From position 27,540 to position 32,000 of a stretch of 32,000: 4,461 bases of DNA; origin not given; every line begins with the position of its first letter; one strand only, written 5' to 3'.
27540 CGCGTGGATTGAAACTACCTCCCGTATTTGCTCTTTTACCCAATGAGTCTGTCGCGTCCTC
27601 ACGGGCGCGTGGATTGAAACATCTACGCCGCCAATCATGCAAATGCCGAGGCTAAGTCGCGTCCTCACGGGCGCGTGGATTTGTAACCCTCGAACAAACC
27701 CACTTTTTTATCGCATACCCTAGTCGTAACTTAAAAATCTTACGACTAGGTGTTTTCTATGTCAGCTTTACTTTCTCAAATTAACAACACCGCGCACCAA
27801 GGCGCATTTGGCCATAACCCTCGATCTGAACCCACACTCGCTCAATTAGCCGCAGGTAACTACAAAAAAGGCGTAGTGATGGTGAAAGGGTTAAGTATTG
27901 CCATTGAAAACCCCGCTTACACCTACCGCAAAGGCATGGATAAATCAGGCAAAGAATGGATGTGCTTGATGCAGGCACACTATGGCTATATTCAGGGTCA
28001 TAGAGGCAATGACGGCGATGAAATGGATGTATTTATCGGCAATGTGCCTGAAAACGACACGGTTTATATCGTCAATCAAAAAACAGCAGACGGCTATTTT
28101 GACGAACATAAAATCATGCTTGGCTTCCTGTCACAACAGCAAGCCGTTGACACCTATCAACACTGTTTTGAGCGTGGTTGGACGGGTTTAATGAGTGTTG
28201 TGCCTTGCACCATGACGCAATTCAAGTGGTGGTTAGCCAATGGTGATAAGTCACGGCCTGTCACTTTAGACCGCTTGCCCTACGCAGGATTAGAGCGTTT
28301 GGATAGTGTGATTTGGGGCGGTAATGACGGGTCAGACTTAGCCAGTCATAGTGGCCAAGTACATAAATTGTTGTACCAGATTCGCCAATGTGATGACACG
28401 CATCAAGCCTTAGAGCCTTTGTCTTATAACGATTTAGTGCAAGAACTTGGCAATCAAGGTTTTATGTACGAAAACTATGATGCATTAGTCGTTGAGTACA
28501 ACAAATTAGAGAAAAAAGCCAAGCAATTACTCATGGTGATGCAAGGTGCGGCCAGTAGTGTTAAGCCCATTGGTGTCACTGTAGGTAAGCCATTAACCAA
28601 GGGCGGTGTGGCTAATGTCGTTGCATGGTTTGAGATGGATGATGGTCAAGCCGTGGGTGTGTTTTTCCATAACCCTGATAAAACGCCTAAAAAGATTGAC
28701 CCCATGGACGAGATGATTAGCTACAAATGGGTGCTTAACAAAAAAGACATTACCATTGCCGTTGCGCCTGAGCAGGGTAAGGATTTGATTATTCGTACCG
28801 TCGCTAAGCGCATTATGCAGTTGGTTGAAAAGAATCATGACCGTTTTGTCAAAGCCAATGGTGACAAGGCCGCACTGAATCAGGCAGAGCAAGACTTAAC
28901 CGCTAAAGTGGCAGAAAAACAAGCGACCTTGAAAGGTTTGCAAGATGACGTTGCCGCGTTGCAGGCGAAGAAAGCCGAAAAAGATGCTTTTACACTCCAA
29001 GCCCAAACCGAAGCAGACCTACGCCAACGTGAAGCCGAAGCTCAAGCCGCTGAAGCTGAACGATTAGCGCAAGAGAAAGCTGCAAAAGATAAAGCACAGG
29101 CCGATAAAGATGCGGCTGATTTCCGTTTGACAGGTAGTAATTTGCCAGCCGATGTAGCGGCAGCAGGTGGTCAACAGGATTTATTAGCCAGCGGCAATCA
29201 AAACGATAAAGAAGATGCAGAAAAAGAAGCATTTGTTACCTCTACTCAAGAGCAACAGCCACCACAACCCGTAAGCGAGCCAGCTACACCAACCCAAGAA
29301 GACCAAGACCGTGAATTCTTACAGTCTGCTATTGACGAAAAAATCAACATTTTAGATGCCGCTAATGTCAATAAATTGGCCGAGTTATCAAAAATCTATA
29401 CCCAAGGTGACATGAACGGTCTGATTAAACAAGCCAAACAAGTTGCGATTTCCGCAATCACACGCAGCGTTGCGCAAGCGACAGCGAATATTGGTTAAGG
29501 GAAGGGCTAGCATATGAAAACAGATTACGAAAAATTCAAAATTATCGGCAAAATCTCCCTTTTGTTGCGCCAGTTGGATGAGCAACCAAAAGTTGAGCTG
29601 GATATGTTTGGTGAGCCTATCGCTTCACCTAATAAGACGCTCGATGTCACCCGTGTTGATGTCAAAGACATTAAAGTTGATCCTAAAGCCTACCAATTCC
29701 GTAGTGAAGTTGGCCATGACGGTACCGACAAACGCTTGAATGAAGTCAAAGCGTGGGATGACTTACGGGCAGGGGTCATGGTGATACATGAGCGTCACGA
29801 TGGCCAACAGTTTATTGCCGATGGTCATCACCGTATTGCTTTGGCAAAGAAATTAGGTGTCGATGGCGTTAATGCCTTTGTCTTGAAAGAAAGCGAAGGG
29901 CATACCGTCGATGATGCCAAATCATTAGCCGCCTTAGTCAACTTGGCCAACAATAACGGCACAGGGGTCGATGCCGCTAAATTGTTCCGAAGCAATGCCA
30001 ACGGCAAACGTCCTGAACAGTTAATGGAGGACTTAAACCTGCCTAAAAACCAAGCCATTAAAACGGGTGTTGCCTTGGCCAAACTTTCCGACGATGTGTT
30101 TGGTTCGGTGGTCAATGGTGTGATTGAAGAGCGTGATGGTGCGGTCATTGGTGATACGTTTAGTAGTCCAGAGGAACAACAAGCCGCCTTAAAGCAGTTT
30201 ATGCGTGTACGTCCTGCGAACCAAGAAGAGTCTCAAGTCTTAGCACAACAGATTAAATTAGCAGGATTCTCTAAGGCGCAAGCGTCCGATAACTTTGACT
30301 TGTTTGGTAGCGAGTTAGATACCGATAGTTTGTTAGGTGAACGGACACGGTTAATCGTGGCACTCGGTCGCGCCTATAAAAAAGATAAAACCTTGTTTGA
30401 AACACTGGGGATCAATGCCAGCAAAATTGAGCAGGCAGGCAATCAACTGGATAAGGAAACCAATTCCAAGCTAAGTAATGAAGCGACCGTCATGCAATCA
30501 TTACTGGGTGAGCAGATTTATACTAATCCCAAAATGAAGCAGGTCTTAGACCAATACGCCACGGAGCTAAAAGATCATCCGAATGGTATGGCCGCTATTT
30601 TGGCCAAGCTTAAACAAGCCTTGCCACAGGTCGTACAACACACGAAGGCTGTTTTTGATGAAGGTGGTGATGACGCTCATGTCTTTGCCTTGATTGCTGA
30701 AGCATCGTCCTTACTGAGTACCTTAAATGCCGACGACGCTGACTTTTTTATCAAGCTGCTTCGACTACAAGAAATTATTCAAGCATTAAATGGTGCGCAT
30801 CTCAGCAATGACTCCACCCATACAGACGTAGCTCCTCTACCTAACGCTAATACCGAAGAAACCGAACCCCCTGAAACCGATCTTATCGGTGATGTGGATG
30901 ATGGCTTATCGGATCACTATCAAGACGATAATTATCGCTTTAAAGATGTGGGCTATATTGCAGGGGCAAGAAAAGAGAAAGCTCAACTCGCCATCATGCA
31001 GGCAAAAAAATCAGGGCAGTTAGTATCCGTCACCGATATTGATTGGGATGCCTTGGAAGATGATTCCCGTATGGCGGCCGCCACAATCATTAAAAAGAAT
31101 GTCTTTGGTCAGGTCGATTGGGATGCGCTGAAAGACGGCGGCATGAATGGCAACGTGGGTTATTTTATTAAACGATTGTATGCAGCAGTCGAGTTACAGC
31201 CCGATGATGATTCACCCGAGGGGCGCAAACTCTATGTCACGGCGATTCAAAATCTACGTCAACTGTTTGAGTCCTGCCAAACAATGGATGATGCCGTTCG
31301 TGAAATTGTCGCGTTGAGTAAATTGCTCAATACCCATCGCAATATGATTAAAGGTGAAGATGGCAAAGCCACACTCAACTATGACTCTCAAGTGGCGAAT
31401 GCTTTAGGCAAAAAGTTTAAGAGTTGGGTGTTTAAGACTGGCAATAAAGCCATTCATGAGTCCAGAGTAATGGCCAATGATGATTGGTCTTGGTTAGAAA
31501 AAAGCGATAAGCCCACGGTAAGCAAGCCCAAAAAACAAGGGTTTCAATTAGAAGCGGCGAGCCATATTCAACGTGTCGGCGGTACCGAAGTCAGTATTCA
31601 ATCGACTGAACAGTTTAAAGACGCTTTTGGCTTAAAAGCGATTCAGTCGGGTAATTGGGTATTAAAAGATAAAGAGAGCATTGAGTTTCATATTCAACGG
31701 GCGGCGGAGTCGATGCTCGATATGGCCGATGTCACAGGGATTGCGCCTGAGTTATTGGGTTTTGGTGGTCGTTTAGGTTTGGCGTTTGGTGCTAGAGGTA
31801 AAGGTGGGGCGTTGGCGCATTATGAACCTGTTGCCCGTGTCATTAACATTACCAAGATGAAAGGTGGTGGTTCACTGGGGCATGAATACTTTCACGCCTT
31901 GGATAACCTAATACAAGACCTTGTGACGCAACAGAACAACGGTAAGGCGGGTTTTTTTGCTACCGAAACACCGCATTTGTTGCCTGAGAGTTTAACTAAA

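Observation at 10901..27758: Intact type I-C CRISPR-Cas locus embedded in, and co-oriented with, a phage virion-gene cluster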

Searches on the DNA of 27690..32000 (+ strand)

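Call 11: search_dna_similar(query=window:27690-32000:+, collection=phages, mode=near)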
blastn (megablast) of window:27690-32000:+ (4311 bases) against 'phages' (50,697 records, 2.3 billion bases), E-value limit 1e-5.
No match.

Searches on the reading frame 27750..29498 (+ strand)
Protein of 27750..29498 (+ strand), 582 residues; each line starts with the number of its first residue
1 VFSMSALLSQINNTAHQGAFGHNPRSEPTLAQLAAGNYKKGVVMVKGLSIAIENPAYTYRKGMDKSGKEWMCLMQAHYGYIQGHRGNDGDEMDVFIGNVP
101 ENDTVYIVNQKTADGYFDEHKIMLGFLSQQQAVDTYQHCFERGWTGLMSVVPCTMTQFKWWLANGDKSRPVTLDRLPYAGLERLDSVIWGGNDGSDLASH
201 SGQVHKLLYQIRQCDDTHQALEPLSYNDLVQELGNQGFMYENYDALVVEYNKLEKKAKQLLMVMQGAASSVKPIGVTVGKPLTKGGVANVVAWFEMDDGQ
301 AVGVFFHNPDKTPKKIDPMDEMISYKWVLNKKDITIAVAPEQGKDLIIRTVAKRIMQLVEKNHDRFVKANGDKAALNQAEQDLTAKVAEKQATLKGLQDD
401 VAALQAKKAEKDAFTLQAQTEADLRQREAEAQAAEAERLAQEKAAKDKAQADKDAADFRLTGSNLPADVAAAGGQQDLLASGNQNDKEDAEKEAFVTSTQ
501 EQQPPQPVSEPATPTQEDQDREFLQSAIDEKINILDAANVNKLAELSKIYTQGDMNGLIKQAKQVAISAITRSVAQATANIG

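Call 5: search_protein_families(library=pfam, proteins=[window:27750-29498:+])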
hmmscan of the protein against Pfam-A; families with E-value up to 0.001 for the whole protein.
window:27750-29498:+ (582 aa): 2 families
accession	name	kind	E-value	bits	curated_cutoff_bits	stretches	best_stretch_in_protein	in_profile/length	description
PF18823.6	InPase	-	8.9e-50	168.5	26.8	1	31-162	2-134/135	Inorganic Pyrophosphatase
PF18788.6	DarA_N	-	1.1e-36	125.8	27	1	242-362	2-121/122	Defence against restriction A N-terminal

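Call 44: find_encoding_contigs(protein=window:27750-29498:+, flank=10000, max_places=4)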
Protein window:27750-29498:+ (582 aa): no gene with exactly this product is on record in the collection.

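Call 47: find_encoding_contigs(protein=window:27759-29498:+, flank=10000, max_places=4)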
Protein window:27759-29498:+ (579 aa): 2 contigs read that carry it; 1 place shown.
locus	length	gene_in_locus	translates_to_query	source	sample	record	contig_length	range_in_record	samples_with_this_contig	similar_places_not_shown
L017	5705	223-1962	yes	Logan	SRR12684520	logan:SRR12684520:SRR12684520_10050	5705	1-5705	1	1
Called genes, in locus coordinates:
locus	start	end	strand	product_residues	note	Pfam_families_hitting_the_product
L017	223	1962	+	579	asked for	PF18823:InPase, PF18788:DarA_N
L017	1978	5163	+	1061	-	PF18796:LPD1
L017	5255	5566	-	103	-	-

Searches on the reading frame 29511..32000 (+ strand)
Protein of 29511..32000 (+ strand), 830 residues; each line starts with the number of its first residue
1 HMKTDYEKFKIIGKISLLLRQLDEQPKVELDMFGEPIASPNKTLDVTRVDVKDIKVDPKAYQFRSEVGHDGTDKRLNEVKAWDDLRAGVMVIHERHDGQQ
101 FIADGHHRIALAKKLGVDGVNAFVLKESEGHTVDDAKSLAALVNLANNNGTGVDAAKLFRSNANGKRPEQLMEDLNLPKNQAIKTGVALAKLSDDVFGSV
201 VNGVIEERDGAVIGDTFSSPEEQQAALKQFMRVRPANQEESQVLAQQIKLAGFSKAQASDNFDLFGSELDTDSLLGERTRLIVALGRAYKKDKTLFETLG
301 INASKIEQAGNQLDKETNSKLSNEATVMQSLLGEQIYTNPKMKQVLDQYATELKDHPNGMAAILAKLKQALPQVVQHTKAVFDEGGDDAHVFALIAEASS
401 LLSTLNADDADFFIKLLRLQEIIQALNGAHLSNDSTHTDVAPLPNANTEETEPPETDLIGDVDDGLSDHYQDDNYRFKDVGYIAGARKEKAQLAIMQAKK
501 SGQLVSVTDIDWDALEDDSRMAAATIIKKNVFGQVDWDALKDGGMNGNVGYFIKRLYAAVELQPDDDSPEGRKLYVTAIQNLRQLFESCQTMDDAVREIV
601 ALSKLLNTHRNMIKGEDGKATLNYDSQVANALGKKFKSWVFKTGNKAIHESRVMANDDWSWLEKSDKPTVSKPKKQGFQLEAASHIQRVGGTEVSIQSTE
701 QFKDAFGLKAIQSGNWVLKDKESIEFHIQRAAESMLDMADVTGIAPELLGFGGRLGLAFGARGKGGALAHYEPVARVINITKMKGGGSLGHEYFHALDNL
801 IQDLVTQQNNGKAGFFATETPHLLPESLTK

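Call 40: search_protein_families(library=pfam, proteins=[window:29511-32000:+], max_evalue=0.01)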
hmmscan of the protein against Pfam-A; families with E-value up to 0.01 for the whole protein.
window:29511-32000:+ (830 aa): 1 family
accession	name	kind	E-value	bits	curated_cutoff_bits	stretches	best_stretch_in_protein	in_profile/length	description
PF06245.16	DUF1015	-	0.0041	16.5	25.8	1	59-117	169-223/325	Protein of unknown function (DUF1015)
